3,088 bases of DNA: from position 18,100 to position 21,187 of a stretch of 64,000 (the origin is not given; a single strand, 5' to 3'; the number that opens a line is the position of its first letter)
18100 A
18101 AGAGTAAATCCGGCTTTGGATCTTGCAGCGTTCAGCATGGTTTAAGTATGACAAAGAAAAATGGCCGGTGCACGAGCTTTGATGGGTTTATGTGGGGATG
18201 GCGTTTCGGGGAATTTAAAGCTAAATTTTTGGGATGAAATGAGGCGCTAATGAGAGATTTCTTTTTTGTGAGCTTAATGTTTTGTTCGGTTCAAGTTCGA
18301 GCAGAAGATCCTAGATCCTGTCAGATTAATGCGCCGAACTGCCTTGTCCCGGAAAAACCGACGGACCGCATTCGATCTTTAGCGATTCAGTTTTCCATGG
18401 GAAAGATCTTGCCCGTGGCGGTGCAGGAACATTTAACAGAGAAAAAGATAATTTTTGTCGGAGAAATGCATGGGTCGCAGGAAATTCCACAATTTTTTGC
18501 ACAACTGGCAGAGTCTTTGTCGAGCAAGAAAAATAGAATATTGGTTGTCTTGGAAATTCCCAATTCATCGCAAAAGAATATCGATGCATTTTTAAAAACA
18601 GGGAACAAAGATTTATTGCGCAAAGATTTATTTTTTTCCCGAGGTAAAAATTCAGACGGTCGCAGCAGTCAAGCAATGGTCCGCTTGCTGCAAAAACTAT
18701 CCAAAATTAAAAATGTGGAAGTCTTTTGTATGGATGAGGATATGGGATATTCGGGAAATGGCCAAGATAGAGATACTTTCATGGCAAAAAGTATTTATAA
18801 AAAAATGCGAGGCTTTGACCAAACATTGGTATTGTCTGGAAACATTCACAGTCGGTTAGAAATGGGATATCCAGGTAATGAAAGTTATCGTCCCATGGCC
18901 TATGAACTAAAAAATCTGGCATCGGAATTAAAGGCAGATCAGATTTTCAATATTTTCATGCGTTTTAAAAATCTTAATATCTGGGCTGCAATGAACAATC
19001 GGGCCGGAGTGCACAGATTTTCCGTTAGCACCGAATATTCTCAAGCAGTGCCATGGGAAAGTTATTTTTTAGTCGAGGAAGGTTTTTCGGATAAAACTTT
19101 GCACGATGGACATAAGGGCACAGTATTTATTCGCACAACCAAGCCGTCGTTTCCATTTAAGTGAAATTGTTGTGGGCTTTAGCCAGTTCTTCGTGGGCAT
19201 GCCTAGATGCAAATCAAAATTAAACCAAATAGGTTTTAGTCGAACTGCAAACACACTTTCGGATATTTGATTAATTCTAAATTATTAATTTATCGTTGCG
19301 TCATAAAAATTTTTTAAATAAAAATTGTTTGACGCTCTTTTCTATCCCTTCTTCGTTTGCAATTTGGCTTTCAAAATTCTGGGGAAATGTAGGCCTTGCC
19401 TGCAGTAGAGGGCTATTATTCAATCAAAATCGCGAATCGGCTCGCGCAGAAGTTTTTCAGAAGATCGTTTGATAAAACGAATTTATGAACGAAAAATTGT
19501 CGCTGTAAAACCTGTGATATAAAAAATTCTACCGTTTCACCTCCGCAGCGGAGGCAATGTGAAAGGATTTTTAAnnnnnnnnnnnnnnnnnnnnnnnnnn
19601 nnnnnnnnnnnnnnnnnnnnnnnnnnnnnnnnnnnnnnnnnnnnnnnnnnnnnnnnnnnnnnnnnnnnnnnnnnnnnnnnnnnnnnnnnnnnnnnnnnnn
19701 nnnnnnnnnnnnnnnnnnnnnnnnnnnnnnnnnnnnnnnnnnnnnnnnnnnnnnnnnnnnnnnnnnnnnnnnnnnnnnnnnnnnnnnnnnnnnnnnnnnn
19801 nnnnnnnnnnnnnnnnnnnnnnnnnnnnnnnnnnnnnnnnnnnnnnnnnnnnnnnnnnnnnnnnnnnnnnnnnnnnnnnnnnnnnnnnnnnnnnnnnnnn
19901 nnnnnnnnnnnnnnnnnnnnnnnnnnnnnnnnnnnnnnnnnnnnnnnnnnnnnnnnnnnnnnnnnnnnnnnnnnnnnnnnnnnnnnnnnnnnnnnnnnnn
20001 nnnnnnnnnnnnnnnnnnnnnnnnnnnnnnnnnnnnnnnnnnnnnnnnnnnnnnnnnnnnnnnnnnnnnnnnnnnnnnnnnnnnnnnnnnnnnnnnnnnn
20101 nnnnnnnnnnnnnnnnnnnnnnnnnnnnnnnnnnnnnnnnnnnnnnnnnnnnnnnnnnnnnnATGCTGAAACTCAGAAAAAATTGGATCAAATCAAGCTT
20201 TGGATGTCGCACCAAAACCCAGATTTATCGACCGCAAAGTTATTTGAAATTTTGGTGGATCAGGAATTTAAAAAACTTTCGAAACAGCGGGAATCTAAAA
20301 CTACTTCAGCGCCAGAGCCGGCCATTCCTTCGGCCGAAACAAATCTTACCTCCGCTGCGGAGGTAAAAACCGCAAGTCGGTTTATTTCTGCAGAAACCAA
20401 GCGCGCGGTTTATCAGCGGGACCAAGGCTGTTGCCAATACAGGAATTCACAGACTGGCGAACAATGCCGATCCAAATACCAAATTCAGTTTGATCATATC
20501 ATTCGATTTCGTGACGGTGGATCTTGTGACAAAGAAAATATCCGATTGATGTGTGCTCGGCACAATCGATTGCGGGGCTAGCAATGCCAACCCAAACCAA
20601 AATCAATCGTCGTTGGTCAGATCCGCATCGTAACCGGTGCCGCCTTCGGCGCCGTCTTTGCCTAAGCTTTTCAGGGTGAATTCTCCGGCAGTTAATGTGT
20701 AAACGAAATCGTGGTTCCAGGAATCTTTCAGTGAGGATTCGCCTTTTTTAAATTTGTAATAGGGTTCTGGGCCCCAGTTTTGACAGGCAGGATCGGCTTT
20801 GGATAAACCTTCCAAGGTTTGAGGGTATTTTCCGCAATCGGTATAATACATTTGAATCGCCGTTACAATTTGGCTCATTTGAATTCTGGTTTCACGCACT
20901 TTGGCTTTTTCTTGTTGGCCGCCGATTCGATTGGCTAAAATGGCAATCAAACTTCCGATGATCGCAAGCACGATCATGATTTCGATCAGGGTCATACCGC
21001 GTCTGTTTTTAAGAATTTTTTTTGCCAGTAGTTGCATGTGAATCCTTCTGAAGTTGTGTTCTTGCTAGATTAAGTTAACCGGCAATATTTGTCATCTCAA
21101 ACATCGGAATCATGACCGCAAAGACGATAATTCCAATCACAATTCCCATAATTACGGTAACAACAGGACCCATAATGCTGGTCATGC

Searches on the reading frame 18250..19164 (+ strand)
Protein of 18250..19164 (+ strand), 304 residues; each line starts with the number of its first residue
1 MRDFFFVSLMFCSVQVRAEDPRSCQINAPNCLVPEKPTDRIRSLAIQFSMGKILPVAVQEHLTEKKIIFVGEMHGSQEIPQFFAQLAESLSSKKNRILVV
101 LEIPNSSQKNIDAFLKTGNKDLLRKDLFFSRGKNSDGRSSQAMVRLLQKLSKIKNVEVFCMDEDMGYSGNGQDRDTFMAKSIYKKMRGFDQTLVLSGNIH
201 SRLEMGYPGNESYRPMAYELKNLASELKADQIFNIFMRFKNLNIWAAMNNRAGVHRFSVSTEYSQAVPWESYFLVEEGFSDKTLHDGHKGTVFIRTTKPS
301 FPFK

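Call 46: search_protein_families(library=ncbifam, proteins=[window:18250-19164:+], max_evalue=0.01)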
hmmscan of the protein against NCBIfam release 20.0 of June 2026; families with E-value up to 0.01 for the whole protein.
window:18250-19164:+ (304 aa): 0 families

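Call 70: search_protein_families(library=pfam, proteins=[window:18250-19164:+], max_evalue=0.001)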
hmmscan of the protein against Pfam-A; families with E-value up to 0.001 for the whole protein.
window:18250-19164:+ (304 aa): 1 family
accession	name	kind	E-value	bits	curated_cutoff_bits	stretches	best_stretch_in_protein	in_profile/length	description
PF04187.18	Cofac_haem_bdg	-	2.6e-08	34.6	27.7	1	60-124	3-71/213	Haem-binding uptake, Tiki superfamily, ChaN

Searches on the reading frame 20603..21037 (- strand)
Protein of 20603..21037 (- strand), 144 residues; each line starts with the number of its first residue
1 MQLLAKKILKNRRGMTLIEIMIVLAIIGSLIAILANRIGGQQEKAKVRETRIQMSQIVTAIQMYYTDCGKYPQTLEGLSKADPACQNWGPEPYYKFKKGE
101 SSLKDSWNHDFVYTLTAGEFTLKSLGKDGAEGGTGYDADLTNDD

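Call 70: search_protein_families(library=pfam, proteins=[window:20603-21037:-], max_evalue=0.001)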
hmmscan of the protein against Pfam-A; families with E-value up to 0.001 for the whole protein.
window:20603-21037:- (144 aa): 2 families
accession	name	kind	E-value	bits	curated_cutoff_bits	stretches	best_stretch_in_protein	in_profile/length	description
PF08334.16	T2SSG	-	6.9e-23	81.2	21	1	38-142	2-107/108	Type II secretion system (T2SS), protein G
PF07963.17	N_methyl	-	1.5e-07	31.1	21.2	1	10-34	2-26/27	Prokaryotic N-terminal methylation motif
